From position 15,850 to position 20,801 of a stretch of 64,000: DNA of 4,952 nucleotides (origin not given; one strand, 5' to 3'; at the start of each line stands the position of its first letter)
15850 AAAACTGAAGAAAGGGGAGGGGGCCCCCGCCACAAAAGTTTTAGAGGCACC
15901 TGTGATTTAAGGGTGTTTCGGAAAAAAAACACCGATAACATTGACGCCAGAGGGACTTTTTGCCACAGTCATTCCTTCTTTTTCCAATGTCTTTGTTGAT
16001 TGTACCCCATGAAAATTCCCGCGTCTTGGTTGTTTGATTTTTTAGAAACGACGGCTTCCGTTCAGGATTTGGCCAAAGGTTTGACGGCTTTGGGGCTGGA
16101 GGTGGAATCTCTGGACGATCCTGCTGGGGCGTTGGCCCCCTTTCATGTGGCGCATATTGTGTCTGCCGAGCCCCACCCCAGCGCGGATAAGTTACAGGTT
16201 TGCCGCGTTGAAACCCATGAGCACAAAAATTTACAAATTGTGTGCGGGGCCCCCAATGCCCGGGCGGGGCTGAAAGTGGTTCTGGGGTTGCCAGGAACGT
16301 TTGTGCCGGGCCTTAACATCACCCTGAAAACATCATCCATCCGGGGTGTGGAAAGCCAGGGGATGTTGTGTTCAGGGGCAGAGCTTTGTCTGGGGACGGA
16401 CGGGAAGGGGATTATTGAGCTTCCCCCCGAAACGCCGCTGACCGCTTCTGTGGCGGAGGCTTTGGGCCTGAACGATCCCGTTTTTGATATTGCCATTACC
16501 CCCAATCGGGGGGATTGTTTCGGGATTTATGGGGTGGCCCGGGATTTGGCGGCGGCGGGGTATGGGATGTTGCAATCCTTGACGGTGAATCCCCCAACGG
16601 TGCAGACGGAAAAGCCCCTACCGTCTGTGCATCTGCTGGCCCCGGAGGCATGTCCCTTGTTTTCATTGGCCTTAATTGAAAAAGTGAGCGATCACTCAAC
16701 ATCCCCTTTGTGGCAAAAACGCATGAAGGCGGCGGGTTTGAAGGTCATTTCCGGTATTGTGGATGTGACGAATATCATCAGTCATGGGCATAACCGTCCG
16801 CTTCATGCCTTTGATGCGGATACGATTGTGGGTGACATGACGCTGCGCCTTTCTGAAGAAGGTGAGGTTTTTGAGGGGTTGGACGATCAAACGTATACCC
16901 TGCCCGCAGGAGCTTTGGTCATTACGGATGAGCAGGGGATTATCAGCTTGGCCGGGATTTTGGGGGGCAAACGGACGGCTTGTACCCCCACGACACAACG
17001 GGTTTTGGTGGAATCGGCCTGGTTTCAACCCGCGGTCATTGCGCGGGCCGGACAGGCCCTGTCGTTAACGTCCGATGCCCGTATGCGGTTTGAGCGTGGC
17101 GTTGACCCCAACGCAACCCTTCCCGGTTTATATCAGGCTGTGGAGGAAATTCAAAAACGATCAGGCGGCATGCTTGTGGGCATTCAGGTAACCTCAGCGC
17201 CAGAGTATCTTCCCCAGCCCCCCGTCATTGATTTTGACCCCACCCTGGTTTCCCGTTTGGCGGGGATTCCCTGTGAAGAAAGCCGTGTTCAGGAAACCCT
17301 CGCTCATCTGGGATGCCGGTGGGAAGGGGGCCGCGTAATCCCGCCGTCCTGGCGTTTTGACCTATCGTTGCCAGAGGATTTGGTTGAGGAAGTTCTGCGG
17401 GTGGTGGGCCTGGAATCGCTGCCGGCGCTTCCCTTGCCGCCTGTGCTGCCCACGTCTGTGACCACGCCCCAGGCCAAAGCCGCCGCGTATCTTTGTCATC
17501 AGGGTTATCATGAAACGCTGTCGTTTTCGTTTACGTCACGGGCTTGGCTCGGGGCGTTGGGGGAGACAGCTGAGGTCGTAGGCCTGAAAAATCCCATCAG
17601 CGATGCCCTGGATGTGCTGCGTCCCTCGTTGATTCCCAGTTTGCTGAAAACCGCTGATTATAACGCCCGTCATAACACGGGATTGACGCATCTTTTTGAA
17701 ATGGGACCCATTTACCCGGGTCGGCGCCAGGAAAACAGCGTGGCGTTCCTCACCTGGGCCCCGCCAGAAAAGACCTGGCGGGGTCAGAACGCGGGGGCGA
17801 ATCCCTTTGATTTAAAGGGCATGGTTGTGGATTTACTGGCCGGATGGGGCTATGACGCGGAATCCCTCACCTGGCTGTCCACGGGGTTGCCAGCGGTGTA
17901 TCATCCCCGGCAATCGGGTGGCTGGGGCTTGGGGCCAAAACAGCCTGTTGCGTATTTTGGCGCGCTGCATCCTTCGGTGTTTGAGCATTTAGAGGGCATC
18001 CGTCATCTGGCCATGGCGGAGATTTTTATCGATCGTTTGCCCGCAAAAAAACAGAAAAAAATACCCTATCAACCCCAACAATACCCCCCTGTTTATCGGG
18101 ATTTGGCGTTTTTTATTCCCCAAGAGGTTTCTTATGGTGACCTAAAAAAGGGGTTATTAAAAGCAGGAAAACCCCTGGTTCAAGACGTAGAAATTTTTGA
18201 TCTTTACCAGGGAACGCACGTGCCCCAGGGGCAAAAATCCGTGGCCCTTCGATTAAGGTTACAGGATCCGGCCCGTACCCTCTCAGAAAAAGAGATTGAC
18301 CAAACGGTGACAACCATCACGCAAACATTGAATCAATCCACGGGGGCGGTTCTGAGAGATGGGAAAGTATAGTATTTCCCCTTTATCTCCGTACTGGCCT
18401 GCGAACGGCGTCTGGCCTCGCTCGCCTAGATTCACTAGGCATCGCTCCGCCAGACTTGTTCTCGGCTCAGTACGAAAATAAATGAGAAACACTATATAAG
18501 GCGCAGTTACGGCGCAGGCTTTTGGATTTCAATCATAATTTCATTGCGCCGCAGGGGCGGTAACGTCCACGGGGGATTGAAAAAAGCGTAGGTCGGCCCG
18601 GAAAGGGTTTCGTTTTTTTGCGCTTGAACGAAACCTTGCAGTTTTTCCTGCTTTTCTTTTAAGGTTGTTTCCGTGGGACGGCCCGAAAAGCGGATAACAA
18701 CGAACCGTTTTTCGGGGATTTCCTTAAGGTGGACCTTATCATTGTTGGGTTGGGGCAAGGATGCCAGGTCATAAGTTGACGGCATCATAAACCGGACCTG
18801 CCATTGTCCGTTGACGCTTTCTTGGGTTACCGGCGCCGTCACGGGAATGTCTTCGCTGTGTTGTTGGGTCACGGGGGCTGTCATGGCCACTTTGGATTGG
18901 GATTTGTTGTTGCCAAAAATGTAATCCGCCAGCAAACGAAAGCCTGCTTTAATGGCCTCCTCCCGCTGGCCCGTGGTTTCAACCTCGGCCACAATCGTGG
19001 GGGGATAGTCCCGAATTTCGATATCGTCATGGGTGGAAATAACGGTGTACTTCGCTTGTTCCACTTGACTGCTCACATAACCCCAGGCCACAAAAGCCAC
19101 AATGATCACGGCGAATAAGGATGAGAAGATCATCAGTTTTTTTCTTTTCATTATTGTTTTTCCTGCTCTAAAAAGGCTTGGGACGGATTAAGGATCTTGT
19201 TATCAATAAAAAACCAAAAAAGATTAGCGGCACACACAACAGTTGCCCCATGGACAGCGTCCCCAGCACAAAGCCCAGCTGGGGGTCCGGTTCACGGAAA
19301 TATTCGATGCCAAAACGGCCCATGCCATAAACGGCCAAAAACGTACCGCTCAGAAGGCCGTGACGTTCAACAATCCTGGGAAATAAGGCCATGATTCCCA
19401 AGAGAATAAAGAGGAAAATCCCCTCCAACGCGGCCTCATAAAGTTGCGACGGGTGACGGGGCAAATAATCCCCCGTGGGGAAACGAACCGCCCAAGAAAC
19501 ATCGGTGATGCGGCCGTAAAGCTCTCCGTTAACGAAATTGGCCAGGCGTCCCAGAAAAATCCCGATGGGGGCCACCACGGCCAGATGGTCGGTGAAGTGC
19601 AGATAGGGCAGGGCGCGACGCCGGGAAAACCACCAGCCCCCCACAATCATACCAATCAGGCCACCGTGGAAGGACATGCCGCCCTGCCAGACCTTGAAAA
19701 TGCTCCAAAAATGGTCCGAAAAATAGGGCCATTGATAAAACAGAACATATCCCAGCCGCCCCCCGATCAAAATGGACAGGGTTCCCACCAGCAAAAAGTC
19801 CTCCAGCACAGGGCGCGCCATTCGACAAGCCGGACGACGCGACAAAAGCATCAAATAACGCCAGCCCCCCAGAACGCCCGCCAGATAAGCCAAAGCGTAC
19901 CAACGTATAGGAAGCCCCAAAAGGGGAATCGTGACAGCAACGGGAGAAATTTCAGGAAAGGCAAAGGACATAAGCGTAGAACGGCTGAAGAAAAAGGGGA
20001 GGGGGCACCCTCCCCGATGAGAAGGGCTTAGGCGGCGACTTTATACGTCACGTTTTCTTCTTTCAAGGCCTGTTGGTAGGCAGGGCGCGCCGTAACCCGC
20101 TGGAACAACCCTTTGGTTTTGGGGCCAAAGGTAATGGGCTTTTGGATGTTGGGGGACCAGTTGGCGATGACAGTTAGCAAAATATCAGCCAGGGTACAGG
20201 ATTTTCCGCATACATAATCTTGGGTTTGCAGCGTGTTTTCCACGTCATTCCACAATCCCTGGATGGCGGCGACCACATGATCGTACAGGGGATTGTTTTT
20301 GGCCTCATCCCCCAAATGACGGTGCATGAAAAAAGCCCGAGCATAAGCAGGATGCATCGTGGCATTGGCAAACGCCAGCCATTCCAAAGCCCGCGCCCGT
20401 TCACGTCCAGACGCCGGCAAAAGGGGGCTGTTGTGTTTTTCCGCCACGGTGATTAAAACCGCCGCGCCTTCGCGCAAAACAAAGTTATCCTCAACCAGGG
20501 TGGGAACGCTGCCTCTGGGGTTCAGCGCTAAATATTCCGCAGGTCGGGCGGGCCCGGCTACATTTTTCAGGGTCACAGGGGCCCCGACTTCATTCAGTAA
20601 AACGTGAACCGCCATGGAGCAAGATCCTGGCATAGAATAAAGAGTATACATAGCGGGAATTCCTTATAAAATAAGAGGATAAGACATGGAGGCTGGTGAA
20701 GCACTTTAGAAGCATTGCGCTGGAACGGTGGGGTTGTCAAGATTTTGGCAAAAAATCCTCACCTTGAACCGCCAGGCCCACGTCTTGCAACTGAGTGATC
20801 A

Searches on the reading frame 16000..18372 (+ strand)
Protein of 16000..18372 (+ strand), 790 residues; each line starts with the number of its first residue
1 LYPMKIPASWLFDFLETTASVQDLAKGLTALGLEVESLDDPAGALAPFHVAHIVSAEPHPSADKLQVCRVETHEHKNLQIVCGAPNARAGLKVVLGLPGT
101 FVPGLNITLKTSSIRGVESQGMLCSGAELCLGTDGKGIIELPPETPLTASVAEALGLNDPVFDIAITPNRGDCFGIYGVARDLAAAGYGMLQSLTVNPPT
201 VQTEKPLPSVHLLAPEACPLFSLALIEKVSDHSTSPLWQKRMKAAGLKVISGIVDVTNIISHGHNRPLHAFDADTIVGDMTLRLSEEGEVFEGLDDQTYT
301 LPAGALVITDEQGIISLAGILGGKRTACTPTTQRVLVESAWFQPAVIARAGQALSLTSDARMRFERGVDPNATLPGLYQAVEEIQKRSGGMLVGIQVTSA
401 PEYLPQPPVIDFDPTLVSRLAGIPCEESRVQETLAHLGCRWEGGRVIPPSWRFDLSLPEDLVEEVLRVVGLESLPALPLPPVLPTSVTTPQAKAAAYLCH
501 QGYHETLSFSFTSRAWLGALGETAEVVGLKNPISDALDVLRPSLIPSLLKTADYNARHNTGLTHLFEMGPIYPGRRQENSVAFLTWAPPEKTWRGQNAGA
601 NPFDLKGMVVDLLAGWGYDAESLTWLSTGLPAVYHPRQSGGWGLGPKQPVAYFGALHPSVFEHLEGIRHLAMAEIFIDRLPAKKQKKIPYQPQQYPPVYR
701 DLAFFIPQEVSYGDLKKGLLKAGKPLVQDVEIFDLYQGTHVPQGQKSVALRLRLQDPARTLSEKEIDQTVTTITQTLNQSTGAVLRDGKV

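Call 61: search_protein_families(library=pfam, proteins=[window:16000-18372:+], max_evalue=0.00001)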
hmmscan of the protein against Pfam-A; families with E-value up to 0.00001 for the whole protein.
window:16000-18372:+ (790 aa): 5 families
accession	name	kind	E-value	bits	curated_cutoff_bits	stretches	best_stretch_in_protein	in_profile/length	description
PF03483.22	B3_4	-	8e-52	175.8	29.3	1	217-386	1-171/174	B3/4 domain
PF17759.6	tRNA_synthFbeta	-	1.8e-30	106.4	22.4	1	474-675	5-212/214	Phenylalanyl tRNA synthetase beta chain CLM domain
PF03147.19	FDX-ACB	-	2.6e-27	95.5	31.1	1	694-786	2-94/94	Ferredoxin-fold anticodon binding domain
PF01588.26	tRNA_bind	-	2.2e-20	73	27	1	49-147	2-93/96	Putative tRNA binding domain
PF03484.21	B5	-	2.3e-13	50.6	28.6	1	410-470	1-66/67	tRNA synthetase B5 domain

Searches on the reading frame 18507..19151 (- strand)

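Call 61: search_protein_families(library=pfam, proteins=[window:18507-19151:-], max_evalue=0.00001)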
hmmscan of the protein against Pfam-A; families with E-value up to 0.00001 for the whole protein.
window:18507-19151:- (214 aa): 1 family
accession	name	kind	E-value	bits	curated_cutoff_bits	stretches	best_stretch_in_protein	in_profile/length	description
PF04832.17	SOUL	-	2.4e-47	161.6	27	1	30-208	1-173/173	SOUL heme-binding protein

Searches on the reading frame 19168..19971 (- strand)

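Call 62: search_protein_families(library=pfam, proteins=[window:19168-19971:-], max_evalue=0.00001)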
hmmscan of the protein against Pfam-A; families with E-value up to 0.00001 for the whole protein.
window:19168-19971:- (267 aa): 1 family
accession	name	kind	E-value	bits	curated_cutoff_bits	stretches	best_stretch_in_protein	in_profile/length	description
PF01790.23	LGT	-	1.2e-69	234.7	24.9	1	13-257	4-238/240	Prolipoprotein diacylglyceryl transferase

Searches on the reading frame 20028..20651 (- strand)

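Call 62: search_protein_families(library=pfam, proteins=[window:20028-20651:-], max_evalue=0.00001)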
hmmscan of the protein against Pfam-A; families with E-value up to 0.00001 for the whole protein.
window:20028-20651:- (207 aa): 4 families
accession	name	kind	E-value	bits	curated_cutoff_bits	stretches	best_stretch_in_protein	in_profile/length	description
PF13409.12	GST_N_2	-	4.3e-09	37.3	25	1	11-67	4-65/70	Glutathione S-transferase, N-terminal domain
PF13417.12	GST_N_3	-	7.9e-09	36.2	22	1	4-75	1-73/75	Glutathione S-transferase, N-terminal domain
PF02798.26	GST_N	-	1.7e-08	35.1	20.9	1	2-64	3-69/76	Glutathione S-transferase, N-terminal domain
PF00043.30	GST_C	-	1.6e-07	31.9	20.7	1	105-190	10-93/93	Glutathione S-transferase, C-terminal domain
